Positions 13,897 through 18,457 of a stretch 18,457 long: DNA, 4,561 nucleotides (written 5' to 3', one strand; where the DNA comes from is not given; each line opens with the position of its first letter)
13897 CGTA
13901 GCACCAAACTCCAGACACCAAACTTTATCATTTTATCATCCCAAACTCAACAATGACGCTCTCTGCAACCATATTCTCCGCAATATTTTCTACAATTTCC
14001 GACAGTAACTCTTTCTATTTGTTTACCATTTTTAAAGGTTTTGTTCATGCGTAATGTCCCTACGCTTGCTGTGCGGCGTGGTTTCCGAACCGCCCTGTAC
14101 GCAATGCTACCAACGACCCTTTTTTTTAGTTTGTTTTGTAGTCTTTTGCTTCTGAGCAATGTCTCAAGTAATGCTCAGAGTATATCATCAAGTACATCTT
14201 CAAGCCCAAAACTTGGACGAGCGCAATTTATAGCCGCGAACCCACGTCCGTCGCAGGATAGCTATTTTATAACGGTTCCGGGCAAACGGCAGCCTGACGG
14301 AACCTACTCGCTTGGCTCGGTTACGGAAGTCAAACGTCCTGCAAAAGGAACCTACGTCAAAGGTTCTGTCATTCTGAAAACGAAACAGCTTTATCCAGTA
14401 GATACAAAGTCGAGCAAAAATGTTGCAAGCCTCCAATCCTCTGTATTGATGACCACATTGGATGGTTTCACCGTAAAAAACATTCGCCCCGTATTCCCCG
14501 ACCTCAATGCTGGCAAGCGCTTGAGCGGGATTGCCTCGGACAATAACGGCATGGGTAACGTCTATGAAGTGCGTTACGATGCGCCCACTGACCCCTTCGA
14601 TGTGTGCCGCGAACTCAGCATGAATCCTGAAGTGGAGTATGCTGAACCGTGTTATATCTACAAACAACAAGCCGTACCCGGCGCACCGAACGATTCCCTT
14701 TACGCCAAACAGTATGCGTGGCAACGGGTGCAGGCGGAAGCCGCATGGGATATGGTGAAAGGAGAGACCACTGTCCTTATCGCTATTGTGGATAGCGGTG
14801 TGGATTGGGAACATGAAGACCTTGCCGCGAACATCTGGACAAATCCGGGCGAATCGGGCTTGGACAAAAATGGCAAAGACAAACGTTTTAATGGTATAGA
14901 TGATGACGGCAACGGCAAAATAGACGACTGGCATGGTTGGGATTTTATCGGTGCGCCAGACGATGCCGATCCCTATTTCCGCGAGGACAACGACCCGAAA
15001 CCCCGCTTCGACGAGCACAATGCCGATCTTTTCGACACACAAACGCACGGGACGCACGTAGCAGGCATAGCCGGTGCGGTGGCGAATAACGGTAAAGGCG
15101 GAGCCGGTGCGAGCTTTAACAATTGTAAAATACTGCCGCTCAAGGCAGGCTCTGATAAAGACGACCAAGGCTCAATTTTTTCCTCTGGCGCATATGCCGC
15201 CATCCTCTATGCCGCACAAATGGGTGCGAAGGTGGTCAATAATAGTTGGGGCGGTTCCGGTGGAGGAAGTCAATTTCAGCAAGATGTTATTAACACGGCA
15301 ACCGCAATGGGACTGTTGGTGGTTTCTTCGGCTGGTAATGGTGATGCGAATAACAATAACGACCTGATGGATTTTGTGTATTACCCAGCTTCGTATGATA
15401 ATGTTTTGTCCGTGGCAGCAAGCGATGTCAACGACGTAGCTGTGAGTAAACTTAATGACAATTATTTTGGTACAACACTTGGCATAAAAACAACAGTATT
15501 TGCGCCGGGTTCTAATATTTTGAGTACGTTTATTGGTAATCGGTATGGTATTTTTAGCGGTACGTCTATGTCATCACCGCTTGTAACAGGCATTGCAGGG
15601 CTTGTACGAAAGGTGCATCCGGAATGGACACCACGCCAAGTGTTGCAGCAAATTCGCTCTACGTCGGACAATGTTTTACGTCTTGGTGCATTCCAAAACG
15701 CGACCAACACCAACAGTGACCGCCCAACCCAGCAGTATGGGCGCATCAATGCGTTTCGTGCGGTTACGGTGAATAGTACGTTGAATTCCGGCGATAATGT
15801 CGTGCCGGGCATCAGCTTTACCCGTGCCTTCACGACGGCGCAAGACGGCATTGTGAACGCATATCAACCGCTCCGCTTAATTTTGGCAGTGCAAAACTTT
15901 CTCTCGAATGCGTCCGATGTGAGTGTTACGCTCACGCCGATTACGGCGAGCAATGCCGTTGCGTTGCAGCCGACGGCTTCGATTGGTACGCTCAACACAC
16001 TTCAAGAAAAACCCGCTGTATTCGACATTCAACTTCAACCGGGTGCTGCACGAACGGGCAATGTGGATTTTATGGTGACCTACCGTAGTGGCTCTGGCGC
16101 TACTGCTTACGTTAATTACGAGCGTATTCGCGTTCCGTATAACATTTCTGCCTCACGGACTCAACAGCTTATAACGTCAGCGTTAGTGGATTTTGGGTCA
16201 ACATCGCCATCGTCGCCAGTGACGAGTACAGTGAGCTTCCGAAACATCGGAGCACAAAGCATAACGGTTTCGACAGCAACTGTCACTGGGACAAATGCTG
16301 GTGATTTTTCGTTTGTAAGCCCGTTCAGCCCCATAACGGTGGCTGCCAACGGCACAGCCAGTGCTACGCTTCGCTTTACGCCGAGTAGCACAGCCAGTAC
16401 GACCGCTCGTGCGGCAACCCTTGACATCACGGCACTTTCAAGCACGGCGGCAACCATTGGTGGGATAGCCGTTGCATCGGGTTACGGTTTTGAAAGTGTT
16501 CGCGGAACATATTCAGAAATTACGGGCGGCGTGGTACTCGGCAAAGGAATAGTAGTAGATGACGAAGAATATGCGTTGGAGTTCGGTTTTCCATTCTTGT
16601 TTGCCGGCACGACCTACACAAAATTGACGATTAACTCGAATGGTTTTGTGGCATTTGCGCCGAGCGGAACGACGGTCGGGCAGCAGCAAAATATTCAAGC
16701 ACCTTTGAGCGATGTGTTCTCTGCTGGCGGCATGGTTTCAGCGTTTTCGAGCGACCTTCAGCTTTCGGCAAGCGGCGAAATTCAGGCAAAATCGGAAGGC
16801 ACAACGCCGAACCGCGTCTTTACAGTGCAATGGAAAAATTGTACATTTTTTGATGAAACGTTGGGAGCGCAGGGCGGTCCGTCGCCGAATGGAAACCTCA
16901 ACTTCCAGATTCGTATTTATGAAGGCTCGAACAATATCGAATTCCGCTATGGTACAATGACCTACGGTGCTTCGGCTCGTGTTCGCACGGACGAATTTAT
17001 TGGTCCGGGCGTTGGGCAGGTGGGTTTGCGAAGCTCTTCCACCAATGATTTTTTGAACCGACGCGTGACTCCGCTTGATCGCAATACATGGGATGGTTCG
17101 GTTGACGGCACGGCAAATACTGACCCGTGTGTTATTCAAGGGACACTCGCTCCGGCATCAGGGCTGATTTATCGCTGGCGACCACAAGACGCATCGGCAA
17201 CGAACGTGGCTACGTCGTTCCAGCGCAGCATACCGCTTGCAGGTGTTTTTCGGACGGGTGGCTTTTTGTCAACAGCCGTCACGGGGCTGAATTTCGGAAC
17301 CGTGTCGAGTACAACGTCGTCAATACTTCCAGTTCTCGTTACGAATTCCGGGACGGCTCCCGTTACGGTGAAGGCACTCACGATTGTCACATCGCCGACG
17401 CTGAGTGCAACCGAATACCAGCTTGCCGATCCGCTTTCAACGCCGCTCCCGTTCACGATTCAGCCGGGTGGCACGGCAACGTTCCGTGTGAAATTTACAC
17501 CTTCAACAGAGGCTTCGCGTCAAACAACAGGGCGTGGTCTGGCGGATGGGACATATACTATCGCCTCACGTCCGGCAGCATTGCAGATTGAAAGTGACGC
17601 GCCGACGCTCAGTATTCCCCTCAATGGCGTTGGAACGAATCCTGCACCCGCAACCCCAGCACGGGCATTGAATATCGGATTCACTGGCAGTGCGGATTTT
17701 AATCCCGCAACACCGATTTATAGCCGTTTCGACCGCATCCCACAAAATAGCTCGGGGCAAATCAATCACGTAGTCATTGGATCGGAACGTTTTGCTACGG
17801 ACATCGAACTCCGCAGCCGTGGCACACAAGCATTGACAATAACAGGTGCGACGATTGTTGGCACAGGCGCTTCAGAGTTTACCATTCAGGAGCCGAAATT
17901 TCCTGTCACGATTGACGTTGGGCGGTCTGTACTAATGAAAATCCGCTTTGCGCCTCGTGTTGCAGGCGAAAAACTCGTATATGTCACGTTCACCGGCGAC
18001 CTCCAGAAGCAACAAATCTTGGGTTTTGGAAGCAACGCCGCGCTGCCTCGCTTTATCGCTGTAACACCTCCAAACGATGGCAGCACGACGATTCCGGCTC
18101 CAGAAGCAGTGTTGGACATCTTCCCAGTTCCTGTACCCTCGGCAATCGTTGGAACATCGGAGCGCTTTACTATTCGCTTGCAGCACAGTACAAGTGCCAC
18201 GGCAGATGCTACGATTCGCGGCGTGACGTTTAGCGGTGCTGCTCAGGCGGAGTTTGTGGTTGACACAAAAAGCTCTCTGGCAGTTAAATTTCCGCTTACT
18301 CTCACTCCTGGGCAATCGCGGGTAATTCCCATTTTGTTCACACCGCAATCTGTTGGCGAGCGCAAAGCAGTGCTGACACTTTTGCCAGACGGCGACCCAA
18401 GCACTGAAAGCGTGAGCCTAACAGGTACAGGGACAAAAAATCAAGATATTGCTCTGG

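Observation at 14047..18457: Giant secreted S8 subtilase with an unusual C-terminal domain train, missed by the ORF track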

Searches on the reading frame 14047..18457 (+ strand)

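Call 3: search_protein_families(library=pfam, proteins=[window:14047-18457:+], max_evalue=1)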
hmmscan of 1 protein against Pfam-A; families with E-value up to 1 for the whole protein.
window:14047-18457:+ (1470 aa): 15 families
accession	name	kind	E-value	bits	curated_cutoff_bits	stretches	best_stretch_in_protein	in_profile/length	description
PF00082.27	Peptidase_S8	-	6.7e-48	163.9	21.8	1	242-553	3-274/288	Subtilase family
PF22073.2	Cep192_D4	-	1.2e-14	54.9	35.5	3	1372-1462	24-111/112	Cep192 domain 4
PF22544.2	HYDIN_VesB_CFA65-like_Ig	-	1.1e-12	48.5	25.5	3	1386-1460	33-99/100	HYDIN/CFA65/VesB-like, Ig-like domain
PF15780.11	ASH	-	1.5e-09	38.4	27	2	1079-1156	12-80/98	Abnormal spindle-like microcephaly-assoc'd, ASPM-SPD-2-Hydin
PF07610.17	DUF1573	-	0.00015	22.1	26.1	0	712-746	6-40/98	Protein of unknown function (DUF1573)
PF21633.3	MOV-10_Ig-like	-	0.00018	22.1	27.4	0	1086-1152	28-92/126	Helicase MOV-10, Ig-like domain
PF22067.2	Cep192_D3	-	0.00036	21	27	0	1416-1447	52-86/99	Cep192 domain 3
PF00927.28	Transglut_C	-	0.0044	17.6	26.6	0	1413-1443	56-86/106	Transglutaminase family, C-terminal ig like domain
PF24499.1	Ig_TMEM131L_4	-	0.0095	16.8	27.8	0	1130-1158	85-113/136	TMEM131L fourth Ig-like domain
PF24501.1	Ig_TMEM131L_5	-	0.0099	16.1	27.8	0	733-793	1-62/66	TMEM131L fifth Ig-like domain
PF24507.1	Ig_CFAP65_4th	-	0.014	16.2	27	0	1137-1156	33-52/76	CFAP65, fourth Ig-like domain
PF14016.12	DUF4232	-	0.015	15.9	27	1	1082-1163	9-92/129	Domain of unknown function (DUF4232)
PF12371.14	TMEM131_like_N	-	0.018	15.7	28.8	0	1417-1445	54-82/84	Transmembrane protein 131-like N-terminal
PF16361.10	Peptidase_S8_N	-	0.12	13.2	30.5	1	166-215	60-104/142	N-terminal of Subtilase family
PF00630.25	Filamin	-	0.25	12.7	26.9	0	1123-1155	41-73/93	Filamin/ABP280 repeat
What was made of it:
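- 17215..17637 (+): Ig-like domain 2 (ASH), aa 1057-1197, with a disordered internal loop at aa 1156-1171. ASH best stretch at aa 1079-1156 (call 3).
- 18124..18435 (+): Ig-like domain 4 (Cep192_D4 / HYDIN-VesB / ASH type), aa 1360-1463. Cep192_D4 at aa 1372-1462 and HYDIN_VesB_CFA65-like_Ig at aa 1386-1460 (call 3).
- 14200..15168 (-): Antisense shadow ORF (322 aa), not a gene. It lies wholly opposite the S8 catalytic domain, which matches its family at E 6.7e-48 (call 3).
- On Peptidase family S8 (subtilases), Pfam PF00082: 163.9 bits against 21.8, aa 242-553 (call 3).
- On ASH / HYDIN-VesB-CFA65 Ig-like / choice-of-anchor D domains: PF15780 at 38.4 against 27; PF22544 at 48.5 against 25.5; PF22073 at 54.9 against 35.5 (call 3).
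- Closest known: VesB-type proteases with a C-terminal HYDIN/VesB-like Ig domain. Same: The Pfam family that matches here (48.5 bits) is named after VesB (call 3).
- Checked: Peptidase_S8 at aa 242-553, 163.9 bits against a cut-off of 21.8 (call 3). ASH, HYDIN_VesB_CFA65-like_Ig and Cep192_D4 all above their cut-offs (call 3).
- S8 model at E 6.7e-48 (call 3).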

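Call 4: search_protein_families(library=ncbifam, proteins=[window:14047-18457:+], max_evalue=1)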
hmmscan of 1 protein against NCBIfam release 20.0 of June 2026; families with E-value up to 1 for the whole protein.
window:14047-18457:+ (1470 aa): 9 families
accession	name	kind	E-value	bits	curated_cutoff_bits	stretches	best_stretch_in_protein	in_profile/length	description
TIGR03921.1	T7SS_mycosin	equivalog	6.6e-30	104.4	278.75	2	328-543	47-266/353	type VII secretion-associated serine protease mycosin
NF033595.1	denti_PrtP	equivalog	2.1e-24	86.1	300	3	397-574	342-503/606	dentilisin complex serine proteinase subunit PrtP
NF012200.0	choice_anch_D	domain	1.4e-23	83.5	45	4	1241-1314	28-100/108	choice-of-anchor D domain-containing protein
TIGR03895.1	protease_PatA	subfamily_domain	4.5e-11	42.2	421.05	1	334-520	1-176/606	PatA/PatG family cyanobactin maturation protease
NF040809.1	germ_prot_CspBA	exception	2.4e-08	32.1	1250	1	442-522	966-1046/1099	bifunctional germination protease/germinant receptor pseudoprotease CspBA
NF051851.1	AtpSerPepEprS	equivalog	1.6e-07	29.7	1700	1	332-541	116-338/988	autotransporter serine peptidase EprS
NF040808.2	CspC_non_triad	exception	2.9e-07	29.3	675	1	479-568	456-544/556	bile acid germinant receptor pseudoprotease CspC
NF049966.1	QH_SP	equivalog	7e-05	22.3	165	1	383-538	77-209/219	subtilisin-like serine protease QhpE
NF040553.1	SGO_0316_fam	subfamily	0.0056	14.3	1400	1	480-539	667-726/1486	SGO_0316/SGO_0317 family LPXTG-anchored serine peptidase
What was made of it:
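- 16168..16452 (+): Ig-like domain 1 (ASH/HYDIN-VesB type, weak), aa 708-802. The four choice-of-anchor D stretches reported (call 4; only the best, aa 1241-1314, was located) equal the number of Ig-like domains.
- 17788..18045 (+): Ig-like domain 3 (choice-of-anchor D / ASH type), aa 1248-1333; the conserved SRFDR segment at aa ~1225-1230 may belong to it. NF012200 best stretch at aa 1241-1314 (call 4).
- On ASH / HYDIN-VesB-CFA65 Ig-like / choice-of-anchor D domains: NF012200 at 83.5 against 45, in four stretches (call 4).
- Checked: Choice-of-anchor D at 83.5 bits against 45, in four stretches (call 4).
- ASH, HYDIN-VesB, Cep192_D4 and choice-of-anchor D are all above their cut-offs (calls 3, 4).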
